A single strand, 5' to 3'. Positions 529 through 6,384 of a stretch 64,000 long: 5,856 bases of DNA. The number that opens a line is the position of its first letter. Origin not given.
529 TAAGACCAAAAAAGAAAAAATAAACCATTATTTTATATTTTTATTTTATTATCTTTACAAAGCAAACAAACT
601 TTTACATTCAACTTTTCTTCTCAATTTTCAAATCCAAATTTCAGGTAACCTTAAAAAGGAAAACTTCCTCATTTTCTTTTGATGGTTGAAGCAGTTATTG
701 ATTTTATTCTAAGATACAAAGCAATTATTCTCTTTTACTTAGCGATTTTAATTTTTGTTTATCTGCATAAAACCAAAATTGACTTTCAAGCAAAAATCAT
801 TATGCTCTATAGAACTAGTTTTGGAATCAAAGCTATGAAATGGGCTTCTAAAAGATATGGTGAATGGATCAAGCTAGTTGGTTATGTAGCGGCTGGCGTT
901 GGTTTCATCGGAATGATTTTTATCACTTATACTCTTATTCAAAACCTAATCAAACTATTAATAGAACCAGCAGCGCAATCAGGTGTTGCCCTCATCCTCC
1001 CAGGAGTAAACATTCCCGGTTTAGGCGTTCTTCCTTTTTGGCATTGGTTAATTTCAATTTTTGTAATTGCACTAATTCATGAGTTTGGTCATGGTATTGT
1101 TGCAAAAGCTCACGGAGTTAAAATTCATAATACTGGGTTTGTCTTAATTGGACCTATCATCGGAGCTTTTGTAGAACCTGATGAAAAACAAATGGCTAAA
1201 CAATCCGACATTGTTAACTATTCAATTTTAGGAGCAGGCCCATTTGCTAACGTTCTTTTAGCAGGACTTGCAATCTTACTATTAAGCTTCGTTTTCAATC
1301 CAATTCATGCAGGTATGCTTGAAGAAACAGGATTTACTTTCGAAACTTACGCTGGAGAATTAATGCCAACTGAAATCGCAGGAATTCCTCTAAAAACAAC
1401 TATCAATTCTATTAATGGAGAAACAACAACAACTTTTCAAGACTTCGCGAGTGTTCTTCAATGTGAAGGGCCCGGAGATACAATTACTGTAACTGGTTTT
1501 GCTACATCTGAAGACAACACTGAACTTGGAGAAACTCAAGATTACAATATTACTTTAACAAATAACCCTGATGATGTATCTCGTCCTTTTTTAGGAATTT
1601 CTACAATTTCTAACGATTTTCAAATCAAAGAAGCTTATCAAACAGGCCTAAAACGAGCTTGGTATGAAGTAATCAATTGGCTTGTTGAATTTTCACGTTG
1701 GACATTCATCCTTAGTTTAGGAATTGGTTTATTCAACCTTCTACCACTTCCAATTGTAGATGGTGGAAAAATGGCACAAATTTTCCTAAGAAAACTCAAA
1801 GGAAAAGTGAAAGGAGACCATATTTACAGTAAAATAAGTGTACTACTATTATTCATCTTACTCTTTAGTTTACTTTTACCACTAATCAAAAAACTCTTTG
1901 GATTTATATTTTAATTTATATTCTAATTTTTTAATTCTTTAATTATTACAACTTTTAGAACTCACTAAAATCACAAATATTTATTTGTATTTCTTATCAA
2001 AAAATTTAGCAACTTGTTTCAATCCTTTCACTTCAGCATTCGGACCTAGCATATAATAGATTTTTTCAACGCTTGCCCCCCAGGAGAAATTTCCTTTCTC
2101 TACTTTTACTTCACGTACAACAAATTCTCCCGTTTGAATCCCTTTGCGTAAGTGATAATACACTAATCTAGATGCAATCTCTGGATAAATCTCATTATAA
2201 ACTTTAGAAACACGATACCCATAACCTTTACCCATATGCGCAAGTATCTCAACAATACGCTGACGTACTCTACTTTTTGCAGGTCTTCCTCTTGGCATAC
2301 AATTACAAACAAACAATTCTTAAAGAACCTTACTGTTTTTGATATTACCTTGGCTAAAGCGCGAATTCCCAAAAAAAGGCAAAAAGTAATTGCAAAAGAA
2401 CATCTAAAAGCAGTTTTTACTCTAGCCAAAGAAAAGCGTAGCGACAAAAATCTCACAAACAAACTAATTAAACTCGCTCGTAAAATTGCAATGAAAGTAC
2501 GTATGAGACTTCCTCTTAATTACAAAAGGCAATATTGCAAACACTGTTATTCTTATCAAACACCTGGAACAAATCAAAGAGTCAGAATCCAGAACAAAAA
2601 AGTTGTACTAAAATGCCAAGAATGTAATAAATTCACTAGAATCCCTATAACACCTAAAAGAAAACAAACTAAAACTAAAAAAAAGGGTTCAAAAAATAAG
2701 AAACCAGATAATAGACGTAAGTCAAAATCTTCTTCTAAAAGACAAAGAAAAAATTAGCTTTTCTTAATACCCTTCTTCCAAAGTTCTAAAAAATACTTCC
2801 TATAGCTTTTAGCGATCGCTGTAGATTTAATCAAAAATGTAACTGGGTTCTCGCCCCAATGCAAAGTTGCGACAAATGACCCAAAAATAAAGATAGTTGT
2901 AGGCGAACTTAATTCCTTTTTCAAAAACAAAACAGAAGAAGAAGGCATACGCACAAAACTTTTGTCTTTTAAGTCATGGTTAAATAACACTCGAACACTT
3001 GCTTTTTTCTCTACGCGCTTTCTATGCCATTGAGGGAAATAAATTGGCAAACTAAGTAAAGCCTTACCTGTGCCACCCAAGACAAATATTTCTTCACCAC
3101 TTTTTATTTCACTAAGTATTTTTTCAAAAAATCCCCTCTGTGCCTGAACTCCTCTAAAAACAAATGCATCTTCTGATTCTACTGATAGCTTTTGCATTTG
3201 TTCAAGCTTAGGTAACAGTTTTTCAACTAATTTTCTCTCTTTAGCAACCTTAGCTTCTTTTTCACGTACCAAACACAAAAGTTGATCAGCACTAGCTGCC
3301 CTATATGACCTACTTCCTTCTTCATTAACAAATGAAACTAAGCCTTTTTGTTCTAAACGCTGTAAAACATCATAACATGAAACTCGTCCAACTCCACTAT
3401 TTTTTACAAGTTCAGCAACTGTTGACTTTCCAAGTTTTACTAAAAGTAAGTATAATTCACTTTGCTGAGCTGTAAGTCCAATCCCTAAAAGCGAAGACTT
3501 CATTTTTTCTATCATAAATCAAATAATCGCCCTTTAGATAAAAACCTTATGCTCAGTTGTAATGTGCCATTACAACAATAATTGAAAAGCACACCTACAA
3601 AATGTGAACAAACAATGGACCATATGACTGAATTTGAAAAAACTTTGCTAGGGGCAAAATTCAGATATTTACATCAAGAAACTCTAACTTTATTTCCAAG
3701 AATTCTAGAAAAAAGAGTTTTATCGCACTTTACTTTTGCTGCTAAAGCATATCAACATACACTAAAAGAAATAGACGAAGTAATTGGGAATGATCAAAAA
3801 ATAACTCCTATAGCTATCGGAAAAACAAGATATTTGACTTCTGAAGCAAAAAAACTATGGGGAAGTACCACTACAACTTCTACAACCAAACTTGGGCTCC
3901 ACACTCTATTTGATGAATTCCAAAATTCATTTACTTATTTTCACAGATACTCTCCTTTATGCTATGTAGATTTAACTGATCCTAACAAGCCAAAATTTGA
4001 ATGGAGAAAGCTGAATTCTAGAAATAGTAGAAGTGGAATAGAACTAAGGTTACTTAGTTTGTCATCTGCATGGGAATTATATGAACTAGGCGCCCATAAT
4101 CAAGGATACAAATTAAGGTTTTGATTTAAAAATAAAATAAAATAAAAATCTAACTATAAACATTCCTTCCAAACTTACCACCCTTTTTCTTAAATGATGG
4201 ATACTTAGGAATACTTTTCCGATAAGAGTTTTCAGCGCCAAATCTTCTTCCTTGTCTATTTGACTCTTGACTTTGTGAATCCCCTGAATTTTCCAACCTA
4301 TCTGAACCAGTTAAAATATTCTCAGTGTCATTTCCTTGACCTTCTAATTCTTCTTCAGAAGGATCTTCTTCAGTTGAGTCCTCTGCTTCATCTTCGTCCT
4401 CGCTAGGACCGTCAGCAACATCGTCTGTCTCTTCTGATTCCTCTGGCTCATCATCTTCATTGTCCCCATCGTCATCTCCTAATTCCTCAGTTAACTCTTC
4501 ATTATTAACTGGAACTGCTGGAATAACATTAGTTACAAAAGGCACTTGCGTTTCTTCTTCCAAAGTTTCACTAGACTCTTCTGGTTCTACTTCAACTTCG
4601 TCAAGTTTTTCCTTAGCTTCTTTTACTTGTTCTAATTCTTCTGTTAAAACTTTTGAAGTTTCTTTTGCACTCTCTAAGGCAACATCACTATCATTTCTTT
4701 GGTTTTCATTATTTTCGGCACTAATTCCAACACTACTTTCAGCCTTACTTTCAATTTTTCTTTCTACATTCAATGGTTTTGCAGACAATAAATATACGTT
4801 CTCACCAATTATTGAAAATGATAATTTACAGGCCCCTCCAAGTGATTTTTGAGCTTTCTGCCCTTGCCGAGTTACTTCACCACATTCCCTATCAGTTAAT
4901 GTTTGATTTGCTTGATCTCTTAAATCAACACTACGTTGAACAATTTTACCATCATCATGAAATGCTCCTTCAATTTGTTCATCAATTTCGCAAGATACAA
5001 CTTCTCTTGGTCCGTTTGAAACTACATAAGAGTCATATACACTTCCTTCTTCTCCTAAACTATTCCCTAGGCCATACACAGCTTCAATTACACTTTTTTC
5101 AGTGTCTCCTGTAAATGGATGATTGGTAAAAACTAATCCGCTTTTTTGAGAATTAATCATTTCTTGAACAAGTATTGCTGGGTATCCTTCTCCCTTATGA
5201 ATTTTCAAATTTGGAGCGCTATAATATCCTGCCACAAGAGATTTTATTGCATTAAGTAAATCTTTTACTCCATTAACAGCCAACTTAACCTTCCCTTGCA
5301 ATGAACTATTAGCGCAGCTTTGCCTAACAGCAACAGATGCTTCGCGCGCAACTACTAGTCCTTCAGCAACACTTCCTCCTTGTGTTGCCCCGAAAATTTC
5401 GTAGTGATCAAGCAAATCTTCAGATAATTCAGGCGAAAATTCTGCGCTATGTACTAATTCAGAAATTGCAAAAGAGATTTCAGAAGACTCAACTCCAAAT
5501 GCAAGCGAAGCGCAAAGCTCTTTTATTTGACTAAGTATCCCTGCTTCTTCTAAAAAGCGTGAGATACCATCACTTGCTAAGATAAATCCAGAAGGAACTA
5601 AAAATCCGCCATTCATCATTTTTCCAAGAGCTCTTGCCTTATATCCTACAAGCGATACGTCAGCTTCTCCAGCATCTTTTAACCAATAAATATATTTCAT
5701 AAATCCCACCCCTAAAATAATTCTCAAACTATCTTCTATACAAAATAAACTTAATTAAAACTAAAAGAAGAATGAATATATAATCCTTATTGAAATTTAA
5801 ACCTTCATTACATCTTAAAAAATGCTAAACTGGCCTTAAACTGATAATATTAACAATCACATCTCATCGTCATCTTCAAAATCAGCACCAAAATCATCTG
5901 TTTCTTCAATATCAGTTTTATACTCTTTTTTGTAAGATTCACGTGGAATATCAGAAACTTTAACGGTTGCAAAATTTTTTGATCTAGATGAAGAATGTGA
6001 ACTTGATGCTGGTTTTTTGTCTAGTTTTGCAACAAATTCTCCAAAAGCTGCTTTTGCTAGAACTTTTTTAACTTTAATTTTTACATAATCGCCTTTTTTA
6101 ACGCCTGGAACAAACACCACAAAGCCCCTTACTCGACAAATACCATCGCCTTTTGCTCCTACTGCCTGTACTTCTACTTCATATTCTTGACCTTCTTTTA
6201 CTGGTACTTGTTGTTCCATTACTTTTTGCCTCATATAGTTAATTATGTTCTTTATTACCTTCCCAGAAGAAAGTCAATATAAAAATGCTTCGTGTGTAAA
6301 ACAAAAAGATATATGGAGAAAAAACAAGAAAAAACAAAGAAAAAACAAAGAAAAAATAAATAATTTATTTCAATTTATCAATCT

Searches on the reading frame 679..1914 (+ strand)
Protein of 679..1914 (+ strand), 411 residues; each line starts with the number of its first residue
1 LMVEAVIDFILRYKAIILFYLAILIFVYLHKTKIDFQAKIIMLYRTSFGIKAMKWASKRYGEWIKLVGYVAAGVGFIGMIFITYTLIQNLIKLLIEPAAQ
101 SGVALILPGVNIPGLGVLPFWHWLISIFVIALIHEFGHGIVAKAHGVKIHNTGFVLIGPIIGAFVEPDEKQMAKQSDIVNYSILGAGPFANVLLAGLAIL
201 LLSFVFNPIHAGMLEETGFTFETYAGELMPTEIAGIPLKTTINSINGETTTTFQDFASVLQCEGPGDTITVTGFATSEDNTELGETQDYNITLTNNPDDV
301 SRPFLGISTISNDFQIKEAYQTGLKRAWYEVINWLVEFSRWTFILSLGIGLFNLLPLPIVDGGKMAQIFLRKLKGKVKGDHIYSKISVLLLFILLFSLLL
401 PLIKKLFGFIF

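Call 8: search_protein_families(library=pfam, proteins=[window:679-1914:+], max_evalue=0.001)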
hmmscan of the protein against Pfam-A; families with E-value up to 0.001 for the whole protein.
window:679-1914:+ (411 aa): 1 family
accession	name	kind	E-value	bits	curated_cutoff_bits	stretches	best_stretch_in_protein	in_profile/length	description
PF02163.28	Peptidase_M50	-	1.8e-24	86.8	27.2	1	124-394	3-221/221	Peptidase family M50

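Call 28: find_encoding_contigs(protein=window:679-1914:+, flank=10000, max_places=3)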
Protein window:679-1914:+ (411 aa): no gene with exactly this product is on record in the collection.

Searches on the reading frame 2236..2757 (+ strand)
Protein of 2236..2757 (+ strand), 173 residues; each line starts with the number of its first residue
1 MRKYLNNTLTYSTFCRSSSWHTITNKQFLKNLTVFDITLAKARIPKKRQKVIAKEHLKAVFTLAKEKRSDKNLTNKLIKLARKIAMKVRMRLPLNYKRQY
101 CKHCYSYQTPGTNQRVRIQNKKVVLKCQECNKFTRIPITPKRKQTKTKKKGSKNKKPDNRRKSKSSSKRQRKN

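Call 8: search_protein_families(library=pfam, proteins=[window:2236-2757:+], max_evalue=0.001)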
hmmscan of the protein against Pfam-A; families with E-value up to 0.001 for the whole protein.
window:2236-2757:+ (173 aa): 1 family
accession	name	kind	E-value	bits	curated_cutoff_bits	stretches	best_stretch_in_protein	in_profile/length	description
PF04032.22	Rpr2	-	1.7e-13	51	29.3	1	59-131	11-90/90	RNAse P Rpr2/Rpp21/SNM1 subunit domain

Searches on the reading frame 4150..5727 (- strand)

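Call 8: search_protein_families(library=pfam, proteins=[window:4150-5727:-], max_evalue=0.001)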
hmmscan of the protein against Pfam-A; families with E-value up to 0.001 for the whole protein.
window:4150-5727:- (525 aa): 1 family
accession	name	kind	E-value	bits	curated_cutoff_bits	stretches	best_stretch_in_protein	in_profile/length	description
PF01326.24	PPDK_N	-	4.9e-33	115.2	27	1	25-330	2-320/328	Pyruvate phosphate dikinase, AMP/ATP-binding domain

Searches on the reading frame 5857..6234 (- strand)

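Call 8: search_protein_families(library=pfam, proteins=[window:5857-6234:-], max_evalue=0.001)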
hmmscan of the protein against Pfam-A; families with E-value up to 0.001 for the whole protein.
window:5857-6234:- (125 aa): 1 family
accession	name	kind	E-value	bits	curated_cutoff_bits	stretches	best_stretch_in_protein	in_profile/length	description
PF01938.26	TRAM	-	8.8e-14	51.6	21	1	11-68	1-61/61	TRAM domain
